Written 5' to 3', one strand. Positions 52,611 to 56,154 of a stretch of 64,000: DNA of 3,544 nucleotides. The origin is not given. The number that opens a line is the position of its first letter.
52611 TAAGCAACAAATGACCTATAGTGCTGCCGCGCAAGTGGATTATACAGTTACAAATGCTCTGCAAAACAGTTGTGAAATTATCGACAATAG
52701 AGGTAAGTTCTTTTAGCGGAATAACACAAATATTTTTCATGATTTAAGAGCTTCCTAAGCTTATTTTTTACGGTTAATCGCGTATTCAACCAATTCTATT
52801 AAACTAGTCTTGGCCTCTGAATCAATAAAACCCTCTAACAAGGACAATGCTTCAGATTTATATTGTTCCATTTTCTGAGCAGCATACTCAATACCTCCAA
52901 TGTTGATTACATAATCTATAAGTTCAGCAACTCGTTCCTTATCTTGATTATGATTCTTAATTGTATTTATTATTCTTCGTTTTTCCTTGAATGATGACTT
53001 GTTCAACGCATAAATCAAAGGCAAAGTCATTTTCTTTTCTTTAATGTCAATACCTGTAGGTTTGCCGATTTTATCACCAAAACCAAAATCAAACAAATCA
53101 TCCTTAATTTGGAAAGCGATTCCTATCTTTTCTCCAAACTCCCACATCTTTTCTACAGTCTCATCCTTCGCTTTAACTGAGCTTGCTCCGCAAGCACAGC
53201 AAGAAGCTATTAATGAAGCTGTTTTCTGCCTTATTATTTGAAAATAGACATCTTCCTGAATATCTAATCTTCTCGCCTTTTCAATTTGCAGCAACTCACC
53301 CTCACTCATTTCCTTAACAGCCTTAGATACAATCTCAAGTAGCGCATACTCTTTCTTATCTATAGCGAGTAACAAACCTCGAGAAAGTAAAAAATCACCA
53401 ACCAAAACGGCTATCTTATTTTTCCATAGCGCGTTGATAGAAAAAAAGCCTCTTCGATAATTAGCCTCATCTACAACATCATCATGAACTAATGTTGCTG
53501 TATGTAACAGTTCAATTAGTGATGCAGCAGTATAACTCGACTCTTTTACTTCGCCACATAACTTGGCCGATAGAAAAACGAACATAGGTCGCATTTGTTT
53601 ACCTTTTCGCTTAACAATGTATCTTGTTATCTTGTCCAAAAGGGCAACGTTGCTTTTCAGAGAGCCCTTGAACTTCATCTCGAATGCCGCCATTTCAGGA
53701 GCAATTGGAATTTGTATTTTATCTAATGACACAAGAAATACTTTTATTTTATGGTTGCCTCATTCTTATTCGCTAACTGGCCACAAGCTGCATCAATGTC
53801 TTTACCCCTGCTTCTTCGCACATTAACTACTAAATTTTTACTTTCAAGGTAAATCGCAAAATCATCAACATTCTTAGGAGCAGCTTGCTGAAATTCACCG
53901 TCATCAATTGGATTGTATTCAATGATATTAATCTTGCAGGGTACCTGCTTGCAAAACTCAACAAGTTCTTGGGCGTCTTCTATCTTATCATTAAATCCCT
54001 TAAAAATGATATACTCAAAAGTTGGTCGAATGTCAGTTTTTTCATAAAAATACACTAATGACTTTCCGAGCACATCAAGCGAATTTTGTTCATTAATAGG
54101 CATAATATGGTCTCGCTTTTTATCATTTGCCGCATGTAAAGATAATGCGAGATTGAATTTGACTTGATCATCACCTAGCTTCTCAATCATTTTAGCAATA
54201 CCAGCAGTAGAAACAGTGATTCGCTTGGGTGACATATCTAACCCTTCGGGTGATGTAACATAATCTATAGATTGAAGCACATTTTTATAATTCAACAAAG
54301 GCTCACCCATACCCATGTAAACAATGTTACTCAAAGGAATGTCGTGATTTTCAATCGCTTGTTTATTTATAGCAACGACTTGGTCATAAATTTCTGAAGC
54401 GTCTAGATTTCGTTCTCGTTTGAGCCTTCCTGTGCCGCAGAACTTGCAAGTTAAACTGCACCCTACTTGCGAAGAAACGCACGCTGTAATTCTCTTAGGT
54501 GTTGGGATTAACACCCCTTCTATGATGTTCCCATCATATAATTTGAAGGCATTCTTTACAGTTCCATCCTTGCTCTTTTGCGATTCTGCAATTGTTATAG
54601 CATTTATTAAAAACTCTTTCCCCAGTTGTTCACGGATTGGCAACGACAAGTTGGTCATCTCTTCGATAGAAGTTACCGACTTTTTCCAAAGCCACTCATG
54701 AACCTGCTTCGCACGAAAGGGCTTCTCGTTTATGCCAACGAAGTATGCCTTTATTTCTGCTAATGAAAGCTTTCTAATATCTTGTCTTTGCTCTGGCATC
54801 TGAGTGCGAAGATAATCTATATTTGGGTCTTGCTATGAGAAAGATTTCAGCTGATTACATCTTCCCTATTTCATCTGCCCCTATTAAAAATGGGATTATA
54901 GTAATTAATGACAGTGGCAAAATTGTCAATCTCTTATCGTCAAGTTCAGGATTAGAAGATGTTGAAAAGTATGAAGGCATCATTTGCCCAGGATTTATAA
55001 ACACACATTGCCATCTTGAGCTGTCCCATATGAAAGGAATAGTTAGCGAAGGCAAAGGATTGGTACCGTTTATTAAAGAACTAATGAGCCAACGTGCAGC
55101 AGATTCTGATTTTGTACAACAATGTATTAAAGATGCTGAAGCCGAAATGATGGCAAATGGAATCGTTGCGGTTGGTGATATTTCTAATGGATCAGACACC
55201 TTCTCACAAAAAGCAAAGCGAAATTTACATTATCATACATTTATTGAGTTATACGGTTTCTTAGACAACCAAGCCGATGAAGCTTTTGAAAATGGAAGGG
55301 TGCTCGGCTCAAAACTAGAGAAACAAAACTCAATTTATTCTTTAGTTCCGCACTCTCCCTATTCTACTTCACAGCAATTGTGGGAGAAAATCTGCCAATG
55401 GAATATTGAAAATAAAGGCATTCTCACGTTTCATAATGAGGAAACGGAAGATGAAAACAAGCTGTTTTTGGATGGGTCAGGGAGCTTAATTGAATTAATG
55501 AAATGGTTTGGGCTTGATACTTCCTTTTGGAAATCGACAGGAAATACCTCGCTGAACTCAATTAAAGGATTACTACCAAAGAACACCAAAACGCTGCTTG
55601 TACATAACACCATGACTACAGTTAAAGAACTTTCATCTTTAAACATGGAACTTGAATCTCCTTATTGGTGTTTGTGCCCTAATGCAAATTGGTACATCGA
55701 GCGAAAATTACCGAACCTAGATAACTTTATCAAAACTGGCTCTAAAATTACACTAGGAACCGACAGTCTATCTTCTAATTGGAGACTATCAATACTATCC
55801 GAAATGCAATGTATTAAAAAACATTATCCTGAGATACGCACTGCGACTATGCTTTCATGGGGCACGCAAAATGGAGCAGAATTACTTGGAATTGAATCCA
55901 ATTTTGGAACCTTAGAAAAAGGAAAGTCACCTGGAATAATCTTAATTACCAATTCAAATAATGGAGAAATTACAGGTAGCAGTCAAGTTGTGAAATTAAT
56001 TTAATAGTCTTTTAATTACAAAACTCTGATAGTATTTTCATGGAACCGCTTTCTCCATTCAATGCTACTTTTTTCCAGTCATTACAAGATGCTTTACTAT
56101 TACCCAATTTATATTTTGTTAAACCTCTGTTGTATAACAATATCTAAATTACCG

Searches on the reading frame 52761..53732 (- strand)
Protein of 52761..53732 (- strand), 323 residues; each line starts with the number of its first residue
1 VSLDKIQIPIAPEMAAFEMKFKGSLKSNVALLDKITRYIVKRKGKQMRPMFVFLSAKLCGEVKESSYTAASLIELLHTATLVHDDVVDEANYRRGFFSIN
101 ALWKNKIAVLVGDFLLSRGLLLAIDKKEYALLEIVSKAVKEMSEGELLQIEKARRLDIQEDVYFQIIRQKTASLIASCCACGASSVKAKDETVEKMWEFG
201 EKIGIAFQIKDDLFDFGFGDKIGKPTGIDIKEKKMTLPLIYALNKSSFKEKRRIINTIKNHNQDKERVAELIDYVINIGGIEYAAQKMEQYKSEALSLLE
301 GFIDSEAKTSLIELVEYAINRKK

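Call 21: search_protein_families(library=pfam, proteins=[window:52761-53732:-], max_evalue=0.001)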
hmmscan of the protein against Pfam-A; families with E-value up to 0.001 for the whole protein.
window:52761-53732:- (323 aa): 1 family
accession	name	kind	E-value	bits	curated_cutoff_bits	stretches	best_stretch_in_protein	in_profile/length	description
PF00348.22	polyprenyl_synt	-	5.6e-69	232.6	27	1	31-274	3-250/251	Polyprenyl synthetase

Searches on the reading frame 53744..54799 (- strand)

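Call 21: search_protein_families(library=pfam, proteins=[window:53744-54799:-], max_evalue=0.001)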
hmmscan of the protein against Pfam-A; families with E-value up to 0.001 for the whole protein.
window:53744-54799:- (351 aa): 2 families
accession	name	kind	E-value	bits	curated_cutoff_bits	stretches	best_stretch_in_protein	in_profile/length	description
PF21016.3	RlmN_N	-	3.6e-16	59.1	24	1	8-63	3-58/60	Ribosomal RNA large subunit methyltransferase N-terminal domain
PF04055.27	Radical_SAM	-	4.5e-10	40.4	29.5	1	109-278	2-164/166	Radical SAM superfamily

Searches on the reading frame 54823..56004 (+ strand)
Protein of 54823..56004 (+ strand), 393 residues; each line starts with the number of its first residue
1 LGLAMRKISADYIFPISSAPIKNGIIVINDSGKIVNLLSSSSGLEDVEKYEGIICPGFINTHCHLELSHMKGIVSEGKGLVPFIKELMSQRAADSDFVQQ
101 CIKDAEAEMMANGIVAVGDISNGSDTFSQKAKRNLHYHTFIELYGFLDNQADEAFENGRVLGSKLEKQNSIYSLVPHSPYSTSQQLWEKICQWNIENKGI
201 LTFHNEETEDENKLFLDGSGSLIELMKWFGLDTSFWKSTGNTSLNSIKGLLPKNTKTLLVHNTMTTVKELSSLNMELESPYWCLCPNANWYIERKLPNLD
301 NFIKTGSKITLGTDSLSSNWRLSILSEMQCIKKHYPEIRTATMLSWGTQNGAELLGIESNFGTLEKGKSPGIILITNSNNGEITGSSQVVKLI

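Call 21: search_protein_families(library=pfam, proteins=[window:54823-56004:+], max_evalue=0.001)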
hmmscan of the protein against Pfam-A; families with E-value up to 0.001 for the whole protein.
window:54823-56004:+ (393 aa): 1 family
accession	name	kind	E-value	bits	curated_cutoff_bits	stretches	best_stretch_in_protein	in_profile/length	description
PF01979.26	Amidohydro_1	-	1.2e-28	100.8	25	1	53-381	1-333/345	Amidohydrolase family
